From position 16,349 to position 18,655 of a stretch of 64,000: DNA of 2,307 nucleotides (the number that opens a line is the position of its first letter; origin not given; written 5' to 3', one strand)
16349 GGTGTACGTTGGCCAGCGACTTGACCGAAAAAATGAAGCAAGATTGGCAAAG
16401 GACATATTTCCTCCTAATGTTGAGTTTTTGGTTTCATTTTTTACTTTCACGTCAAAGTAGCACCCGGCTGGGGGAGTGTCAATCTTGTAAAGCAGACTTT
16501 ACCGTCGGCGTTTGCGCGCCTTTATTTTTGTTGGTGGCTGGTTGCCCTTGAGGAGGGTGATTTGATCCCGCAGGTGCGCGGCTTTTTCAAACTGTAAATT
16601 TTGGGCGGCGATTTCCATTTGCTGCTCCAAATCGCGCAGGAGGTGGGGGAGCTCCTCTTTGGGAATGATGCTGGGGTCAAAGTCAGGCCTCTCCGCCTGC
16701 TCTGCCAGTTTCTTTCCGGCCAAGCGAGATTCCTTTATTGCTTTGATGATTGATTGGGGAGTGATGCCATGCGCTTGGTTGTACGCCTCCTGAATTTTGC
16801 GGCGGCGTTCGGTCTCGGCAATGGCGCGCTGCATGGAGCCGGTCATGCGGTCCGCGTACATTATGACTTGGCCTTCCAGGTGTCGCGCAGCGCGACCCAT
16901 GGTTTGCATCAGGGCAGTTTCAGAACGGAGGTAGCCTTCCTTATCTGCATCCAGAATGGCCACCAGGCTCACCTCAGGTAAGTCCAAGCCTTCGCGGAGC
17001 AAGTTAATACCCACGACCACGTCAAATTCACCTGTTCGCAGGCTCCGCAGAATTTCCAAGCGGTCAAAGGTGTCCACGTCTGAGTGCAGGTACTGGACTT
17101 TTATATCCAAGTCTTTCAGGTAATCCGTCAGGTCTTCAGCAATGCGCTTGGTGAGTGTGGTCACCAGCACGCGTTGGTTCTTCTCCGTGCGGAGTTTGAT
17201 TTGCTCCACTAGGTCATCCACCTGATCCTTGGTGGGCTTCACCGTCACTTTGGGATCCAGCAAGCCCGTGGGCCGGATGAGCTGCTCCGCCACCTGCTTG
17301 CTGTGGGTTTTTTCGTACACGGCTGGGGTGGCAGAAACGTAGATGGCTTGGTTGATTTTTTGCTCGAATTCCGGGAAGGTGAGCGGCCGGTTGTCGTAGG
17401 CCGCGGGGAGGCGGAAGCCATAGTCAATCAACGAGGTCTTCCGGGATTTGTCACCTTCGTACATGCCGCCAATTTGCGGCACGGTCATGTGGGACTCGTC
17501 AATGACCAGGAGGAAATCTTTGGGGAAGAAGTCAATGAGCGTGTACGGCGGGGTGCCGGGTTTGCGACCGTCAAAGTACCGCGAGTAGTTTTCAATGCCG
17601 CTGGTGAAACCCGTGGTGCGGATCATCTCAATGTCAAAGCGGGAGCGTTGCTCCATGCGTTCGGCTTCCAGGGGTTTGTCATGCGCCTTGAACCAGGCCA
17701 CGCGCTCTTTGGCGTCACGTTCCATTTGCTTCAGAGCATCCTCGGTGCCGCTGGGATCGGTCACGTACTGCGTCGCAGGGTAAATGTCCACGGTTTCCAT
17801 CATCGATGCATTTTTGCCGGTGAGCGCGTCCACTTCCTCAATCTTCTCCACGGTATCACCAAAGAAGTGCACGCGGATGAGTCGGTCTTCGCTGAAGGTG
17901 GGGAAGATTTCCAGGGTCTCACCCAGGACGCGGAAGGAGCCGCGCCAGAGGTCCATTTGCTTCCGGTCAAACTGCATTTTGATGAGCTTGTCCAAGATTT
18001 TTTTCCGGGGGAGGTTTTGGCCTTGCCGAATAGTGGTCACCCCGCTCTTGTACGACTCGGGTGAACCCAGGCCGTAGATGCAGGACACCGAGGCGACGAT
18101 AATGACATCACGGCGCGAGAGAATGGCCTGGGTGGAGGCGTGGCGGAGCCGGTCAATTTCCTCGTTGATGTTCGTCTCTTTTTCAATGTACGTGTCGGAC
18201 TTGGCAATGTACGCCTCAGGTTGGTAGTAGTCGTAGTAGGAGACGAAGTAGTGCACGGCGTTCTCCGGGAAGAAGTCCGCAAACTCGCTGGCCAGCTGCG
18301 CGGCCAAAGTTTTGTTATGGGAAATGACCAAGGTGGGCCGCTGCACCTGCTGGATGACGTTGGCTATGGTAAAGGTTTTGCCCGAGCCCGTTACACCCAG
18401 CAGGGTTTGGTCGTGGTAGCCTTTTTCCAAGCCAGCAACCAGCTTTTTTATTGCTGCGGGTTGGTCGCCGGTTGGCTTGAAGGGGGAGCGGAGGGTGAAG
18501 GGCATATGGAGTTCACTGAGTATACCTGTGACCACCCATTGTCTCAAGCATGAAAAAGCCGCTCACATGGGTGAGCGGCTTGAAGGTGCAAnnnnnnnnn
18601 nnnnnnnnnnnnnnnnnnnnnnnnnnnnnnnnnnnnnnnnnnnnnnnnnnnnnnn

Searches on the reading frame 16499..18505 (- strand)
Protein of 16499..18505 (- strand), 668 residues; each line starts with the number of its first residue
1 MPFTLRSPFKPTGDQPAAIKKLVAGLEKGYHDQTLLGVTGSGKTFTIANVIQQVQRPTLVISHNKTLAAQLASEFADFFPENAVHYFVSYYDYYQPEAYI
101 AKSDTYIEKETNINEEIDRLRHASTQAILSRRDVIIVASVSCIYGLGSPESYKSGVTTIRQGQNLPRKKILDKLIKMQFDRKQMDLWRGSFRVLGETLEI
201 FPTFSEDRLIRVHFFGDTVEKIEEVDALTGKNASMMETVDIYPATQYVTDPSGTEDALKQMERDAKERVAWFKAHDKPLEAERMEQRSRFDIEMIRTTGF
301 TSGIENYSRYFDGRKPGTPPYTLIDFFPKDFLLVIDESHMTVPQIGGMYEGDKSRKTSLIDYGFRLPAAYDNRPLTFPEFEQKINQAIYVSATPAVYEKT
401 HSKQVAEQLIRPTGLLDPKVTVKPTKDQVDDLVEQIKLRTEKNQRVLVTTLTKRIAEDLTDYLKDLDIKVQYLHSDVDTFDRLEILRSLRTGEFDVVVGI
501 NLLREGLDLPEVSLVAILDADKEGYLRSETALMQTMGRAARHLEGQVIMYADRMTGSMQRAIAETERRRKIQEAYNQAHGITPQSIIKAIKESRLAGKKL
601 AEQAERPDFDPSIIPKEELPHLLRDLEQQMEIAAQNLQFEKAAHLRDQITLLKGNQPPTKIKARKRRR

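Call 75: find_homologous_proteins(query=window:16499-18505:-, max_evalue=1e-100)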
Query window:16499-18505:- (668 aa): 8000 proteins with E <= 1e-100 among 8000 candidates; the best 120 are listed.
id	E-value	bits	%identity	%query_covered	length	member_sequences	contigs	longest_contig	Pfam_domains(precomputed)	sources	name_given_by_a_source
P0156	0.0e+0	1490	100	100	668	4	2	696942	PF00270.36,PF02151.26,PF17757.7,PF00271.38,PF27431.1,PF04851.22,PF12344.15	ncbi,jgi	ncbi:MAG: excinuclease ABC subunit UvrB [Patescibacteria group bacterium]|jgi:excinuclease ABC subun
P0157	0.0e+0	1279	85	100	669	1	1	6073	PF00270.36,PF02151.26,PF17757.7,PF00271.38,PF27431.1,PF04851.22,PF12344.15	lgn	-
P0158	0.0e+0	1279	85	100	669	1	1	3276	PF00270.36,PF02151.26,PF17757.7,PF00271.38,PF27431.1,PF04851.22,PF12344.15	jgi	jgi:excinuclease ABC subunit B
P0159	0.0e+0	1181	79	100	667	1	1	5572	PF00270.36,PF02151.26,PF17757.7,PF00271.38,PF27431.1,PF04851.22,PF12344.15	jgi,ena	-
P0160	0.0e+0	1174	77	100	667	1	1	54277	PF00270.36,PF02151.26,PF17757.7,PF00271.38,PF27431.1,PF04851.22,PF12344.15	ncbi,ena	-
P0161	0.0e+0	1171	77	100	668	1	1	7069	PF00270.36,PF02151.26,PF17757.7,PF00271.38,PF27431.1,PF04851.22,PF12344.15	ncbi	-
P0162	0.0e+0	1169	78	98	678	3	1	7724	PF00270.36,PF02151.26,PF17757.7,PF00271.38,PF27431.1,PF04851.22,PF12344.15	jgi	-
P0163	0.0e+0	1169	78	98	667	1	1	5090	PF00270.36,PF02151.26,PF17757.7,PF00271.38,PF27431.1,PF04851.22,PF12344.15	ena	-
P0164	0.0e+0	1169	77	100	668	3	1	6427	PF00270.36,PF02151.26,PF17757.7,PF00271.38,PF27431.1,PF04851.22,PF12344.15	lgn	-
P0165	0.0e+0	1166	78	98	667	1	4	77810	PF00270.36,PF02151.26,PF17757.7,PF00271.38,PF27431.1,PF04851.22,PF12344.15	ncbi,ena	ncbi:MAG: excinuclease ABC subunit UvrB [Patescibacteria group bacterium]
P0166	0.0e+0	1166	78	98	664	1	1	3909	PF00270.36,PF02151.26,PF17757.7,PF00271.38,PF27431.1,PF04851.22,PF12344.15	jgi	-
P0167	0.0e+0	1166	77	100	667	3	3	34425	PF00270.36,PF02151.26,PF17757.7,PF00271.38,PF27431.1,PF04851.22,PF12344.15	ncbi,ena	ncbi:MAG: excinuclease ABC subunit UvrB [Patescibacteria group bacterium]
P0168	0.0e+0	1160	78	98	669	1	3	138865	PF00270.36,PF02151.26,PF17757.7,PF00271.38,PF27431.1,PF04851.22,PF12344.15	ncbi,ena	-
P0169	0.0e+0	1159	76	100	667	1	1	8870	PF00270.36,PF02151.26,PF17757.7,PF00271.38,PF27431.1,PF04851.22,PF12344.15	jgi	jgi:excinuclease ABC subunit B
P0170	0.0e+0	1156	77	98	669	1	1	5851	PF00270.36,PF02151.26,PF17757.7,PF00271.38,PF27431.1,PF04851.22,PF12344.15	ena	-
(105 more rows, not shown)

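Call 76: find_encoding_contigs(protein=P0157, flank=8000, max_places=1)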
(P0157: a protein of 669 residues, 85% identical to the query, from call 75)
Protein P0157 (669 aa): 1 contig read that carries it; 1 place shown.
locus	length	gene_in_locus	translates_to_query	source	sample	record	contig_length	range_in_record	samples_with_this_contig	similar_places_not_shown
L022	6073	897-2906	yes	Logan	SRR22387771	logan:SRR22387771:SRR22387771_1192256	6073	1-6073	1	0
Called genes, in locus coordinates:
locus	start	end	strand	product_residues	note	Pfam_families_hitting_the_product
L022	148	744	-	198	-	-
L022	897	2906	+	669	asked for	PF00270:DEAD (faint), PF04851:ResIII, PF17757:UvrB_inter, PF27431:UvrB_3rd, PF00271:Helicase_C, PF12344:UvrB, PF02151:UVR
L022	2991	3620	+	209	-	PF13487:HD_5, PF01966:HD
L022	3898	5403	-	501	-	PF13522:GATase_6, PF13537:GATase_7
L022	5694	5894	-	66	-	PF13451:zf_Tbcl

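Call 77: find_encoding_contigs(protein=P0168, flank=10000, max_places=1)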
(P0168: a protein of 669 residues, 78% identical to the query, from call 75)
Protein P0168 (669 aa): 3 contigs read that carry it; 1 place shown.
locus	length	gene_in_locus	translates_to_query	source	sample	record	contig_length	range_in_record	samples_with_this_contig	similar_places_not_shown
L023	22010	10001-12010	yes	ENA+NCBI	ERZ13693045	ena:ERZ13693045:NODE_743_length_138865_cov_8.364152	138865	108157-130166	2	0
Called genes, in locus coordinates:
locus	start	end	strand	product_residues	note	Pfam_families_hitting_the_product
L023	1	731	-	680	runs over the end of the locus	PF00580:UvrD-helicase, PF13604:AAA_30 (faint), PF13245:AAA_19, PF13401:AAA_22 (faint), PF13361:UvrD_C, PF13538:UvrD_C_2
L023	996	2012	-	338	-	-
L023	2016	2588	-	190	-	PF01997:Translin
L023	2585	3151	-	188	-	PF28549:NDPSase_N, PF00293:NUDIX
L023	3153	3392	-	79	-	-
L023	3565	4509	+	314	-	PF13793:Pribosyltran_N, PF00156:Pribosyltran (faint), PF14572:Pribosyl_synth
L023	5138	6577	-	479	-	PF02878:PGM_PMM_I, PF02879:PGM_PMM_II (weak), PF02880:PGM_PMM_III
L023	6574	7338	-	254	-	PF00483:NTP_transferase, PF01128:IspD (weak), PF12804:NTP_transf_3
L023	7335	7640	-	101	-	-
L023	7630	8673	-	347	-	PF02388:FemAB, PF13480:Acetyltransf_6, PF02388:FemAB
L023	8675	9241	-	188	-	PF01330:RuvA_N, PF00633:HHH (faint), PF14520:HHH_5, PF07499:RuvA_C (weak)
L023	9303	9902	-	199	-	-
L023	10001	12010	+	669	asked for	PF00270:DEAD (faint), PF04851:ResIII, PF17757:UvrB_inter, PF27431:UvrB_3rd, PF00271:Helicase_C, PF12344:UvrB, PF02151:UVR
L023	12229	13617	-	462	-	PF13522:GATase_6, PF13537:GATase_7, PF00156:Pribosyltran (weak)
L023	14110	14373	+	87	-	PF01649:Ribosomal_S20p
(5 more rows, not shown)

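Call 78: find_encoding_contigs(protein=P0165, flank=10000, max_places=1)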
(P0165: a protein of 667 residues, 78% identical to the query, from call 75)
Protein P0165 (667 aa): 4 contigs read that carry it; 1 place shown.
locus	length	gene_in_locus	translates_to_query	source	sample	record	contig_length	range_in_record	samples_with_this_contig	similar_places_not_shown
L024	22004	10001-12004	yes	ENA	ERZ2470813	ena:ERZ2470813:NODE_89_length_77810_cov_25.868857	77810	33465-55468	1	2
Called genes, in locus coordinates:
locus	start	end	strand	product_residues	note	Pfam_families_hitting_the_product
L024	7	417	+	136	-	-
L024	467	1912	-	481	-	PF02878:PGM_PMM_I, PF02880:PGM_PMM_III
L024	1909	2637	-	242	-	PF00483:NTP_transferase, PF01128:IspD (weak), PF12804:NTP_transf_3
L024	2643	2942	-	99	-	-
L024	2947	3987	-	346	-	PF02388:FemAB, PF13480:Acetyltransf_6, PF02388:FemAB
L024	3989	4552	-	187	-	PF01330:RuvA_N, PF00633:HHH (faint), PF14520:HHH_5, PF07499:RuvA_C (weak)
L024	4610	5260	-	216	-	-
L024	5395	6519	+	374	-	PF18780:HNH_repeat (faint)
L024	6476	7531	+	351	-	PF02195:ParB_N, PF17762:HTH_ParB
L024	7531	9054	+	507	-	PF04542:Sigma70_r2, PF04539:Sigma70_r3 (weak), PF04545:Sigma70_r4 (weak)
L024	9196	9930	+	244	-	PF14622:Ribonucleas_3_3, PF00636:Ribonuclease_3, PF00035:dsrm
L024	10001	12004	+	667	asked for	PF00270:DEAD (faint), PF04851:ResIII, PF17757:UvrB_inter, PF27431:UvrB_3rd, PF00271:Helicase_C, PF12344:UvrB, PF02151:UVR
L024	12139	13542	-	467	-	PF13522:GATase_6, PF13537:GATase_7, PF00156:Pribosyltran (weak)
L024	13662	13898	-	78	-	PF13451:zf_Tbcl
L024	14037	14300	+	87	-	PF01649:Ribosomal_S20p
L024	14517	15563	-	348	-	PF21694:DNA_pol3_delta_C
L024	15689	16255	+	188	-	-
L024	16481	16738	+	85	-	-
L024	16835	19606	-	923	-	PF02739:5_3_exonuc_N, PF01367:5_3_exonuc, PF01612:DNA_pol_A_exo1, PF22619:DNA_polI_exo1, PF00476:DNA_pol_A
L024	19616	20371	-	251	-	PF00413:Peptidase_M10 (weak)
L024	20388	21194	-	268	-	PF01875:Memo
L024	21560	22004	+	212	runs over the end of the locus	-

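Call 84: search_protein_families(library=pfam, proteins=[L024:5395-6519:+], max_evalue=0.01)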
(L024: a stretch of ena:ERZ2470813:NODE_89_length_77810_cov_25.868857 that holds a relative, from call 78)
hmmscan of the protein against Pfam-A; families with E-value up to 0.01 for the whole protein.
L024:5395-6519:+ (374 aa): 1 family
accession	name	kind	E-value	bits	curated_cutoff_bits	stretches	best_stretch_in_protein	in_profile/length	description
PF18780.6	HNH_repeat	-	2.6e-15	56.9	26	3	172-189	36-53/54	Homing endonuclease associated repeat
